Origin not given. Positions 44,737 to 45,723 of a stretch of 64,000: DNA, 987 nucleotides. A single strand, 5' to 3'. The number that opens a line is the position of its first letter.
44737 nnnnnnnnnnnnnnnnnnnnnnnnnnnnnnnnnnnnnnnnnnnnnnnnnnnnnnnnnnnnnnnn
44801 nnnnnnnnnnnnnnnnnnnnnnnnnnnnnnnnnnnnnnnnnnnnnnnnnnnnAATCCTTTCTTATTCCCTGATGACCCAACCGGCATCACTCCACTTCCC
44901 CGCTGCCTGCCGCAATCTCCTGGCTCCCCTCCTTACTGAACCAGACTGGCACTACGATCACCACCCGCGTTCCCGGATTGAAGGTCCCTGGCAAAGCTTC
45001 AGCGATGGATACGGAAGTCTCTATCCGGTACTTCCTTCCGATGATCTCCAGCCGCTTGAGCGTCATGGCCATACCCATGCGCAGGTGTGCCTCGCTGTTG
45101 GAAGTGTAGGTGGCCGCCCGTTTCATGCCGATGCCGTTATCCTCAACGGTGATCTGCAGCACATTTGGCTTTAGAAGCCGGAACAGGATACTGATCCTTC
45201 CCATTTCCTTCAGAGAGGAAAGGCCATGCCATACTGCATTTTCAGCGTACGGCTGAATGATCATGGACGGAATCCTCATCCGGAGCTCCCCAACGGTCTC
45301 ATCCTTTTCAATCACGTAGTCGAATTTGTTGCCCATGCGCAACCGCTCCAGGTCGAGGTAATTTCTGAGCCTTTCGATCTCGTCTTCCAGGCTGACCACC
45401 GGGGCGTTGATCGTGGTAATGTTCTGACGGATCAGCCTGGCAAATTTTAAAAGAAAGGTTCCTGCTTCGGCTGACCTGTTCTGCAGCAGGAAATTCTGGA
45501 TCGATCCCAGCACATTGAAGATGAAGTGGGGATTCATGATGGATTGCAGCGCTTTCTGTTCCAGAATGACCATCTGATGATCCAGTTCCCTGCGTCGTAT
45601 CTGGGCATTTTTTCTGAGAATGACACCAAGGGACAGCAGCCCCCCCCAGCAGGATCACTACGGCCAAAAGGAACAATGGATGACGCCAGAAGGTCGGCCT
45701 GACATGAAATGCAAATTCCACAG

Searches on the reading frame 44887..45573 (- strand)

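Call 8: search_protein_families(library=pfam, proteins=[window:44887-45573:-], max_evalue=0.01)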
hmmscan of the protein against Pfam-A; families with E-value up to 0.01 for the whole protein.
window:44887-45573:- (228 aa): 2 families
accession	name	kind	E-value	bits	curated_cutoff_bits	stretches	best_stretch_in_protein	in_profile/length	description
PF06580.19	His_kinase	-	3.2e-20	72.6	25.2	1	5-84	2-81/81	Histidine kinase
PF02518.31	HATPase_c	-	0.00062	20.6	26.4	1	105-209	9-108/111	Histidine kinase-, DNA gyrase B-, and HSP90-like ATPase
